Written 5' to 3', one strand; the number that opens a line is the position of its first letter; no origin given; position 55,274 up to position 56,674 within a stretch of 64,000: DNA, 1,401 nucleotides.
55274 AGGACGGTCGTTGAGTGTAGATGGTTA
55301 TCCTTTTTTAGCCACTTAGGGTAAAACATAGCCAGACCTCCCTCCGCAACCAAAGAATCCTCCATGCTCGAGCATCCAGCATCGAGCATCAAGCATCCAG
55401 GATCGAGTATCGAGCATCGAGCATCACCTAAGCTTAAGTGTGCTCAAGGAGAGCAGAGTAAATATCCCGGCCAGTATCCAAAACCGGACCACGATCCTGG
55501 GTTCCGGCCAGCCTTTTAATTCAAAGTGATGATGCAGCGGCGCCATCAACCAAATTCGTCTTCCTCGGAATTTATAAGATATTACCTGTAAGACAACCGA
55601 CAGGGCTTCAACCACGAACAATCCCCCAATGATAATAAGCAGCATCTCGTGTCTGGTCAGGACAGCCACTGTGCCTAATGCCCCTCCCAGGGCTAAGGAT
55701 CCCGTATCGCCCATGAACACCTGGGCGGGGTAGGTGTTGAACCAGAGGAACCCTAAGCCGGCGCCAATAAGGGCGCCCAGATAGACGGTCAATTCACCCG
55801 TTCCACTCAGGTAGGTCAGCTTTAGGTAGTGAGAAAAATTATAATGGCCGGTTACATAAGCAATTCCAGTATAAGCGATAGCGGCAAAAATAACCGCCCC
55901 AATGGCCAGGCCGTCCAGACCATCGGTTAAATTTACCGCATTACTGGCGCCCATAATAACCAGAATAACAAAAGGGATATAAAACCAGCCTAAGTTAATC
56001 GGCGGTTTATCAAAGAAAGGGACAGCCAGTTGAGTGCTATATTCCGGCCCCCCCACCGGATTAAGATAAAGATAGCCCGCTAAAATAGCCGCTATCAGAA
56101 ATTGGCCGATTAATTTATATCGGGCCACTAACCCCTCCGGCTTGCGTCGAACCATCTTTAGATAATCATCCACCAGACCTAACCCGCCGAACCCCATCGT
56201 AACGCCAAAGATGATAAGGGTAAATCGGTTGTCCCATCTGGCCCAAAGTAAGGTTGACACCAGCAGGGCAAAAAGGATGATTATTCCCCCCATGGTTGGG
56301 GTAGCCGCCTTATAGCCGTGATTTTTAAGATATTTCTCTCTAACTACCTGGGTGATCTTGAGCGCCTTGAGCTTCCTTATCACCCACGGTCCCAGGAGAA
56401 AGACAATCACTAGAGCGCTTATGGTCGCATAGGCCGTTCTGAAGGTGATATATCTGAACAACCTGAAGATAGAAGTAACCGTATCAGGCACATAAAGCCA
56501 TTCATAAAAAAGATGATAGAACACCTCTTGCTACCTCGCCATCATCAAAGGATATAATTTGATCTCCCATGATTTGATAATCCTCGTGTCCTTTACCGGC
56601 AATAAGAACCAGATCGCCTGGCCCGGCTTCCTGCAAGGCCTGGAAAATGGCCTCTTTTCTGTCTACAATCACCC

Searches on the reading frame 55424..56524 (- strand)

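Call 38: search_protein_families(library=pfam, proteins=[window:55424-56524:-], max_evalue=0.001)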
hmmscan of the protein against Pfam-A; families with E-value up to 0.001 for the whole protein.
window:55424-56524:- (366 aa): 2 families
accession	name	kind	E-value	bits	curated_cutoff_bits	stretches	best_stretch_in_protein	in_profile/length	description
PF00953.26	Glycos_transf_4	-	2e-35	122.6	27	1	103-289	2-158/160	Glycosyl transferase family 4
PF10555.14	MraY_sig1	-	0.0006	19.6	20.1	1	72-84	1-13/13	Phospho-N-acetylmuramoyl-pentapeptide-transferase signature 1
